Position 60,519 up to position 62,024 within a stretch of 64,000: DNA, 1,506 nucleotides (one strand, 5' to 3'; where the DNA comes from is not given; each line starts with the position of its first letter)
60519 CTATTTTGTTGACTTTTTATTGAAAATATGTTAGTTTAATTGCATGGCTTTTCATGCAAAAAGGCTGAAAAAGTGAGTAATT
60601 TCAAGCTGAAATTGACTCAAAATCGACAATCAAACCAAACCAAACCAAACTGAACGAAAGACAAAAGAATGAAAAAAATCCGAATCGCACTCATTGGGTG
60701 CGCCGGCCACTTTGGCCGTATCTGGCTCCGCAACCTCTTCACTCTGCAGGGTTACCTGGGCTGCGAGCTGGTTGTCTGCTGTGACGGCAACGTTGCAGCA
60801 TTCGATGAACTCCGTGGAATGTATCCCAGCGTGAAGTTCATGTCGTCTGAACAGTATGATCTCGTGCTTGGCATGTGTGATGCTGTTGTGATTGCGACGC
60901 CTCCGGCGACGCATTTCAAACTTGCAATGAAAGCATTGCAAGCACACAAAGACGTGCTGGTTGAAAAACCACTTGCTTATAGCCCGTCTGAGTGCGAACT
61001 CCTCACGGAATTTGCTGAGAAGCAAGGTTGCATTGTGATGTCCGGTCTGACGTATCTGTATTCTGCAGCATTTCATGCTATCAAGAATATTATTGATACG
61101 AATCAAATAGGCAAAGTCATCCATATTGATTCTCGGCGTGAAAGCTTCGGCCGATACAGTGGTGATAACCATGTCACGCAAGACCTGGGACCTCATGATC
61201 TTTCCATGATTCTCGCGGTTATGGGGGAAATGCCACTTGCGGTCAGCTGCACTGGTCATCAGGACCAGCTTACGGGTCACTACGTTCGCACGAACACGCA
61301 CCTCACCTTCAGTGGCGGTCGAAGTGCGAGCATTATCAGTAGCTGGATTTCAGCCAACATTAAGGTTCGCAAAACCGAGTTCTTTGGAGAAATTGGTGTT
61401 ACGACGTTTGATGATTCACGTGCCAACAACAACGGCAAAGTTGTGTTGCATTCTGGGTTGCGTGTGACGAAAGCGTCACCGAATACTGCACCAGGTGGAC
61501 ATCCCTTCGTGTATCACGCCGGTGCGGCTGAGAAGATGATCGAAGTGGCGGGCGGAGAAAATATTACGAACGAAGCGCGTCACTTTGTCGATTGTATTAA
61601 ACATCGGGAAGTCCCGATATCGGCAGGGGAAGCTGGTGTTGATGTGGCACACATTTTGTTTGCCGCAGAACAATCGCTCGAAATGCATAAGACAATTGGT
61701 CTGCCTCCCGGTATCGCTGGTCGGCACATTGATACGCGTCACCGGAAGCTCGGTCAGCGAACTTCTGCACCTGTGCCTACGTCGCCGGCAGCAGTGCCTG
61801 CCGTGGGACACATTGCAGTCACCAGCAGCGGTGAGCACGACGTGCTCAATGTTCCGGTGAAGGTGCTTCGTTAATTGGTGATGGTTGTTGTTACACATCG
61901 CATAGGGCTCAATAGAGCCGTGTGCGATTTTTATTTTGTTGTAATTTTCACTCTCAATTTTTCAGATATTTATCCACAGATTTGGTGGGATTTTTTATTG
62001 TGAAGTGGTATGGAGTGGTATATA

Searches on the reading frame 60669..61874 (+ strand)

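Call 84: search_protein_families(library=pfam, proteins=[window:60669-61874:+], max_evalue=0.001)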
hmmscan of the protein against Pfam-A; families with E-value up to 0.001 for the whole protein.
window:60669-61874:+ (401 aa): 3 families
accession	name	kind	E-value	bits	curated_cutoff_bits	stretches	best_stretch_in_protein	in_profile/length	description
PF01408.29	GFO_IDH_MocA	-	3.9e-20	73.2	24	1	4-126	1-119/120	Oxidoreductase family, NAD-binding Rossmann fold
PF22725.1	GFO_IDH_MocA_C3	-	1.9e-10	41.2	27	1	135-243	1-121/124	GFO/IDH/MocA C-terminal domain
PF02894.22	GFO_IDH_MocA_C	-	1.3e-05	25.6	22.9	1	140-342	2-215/218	Oxidoreductase family, C-terminal alpha/beta domain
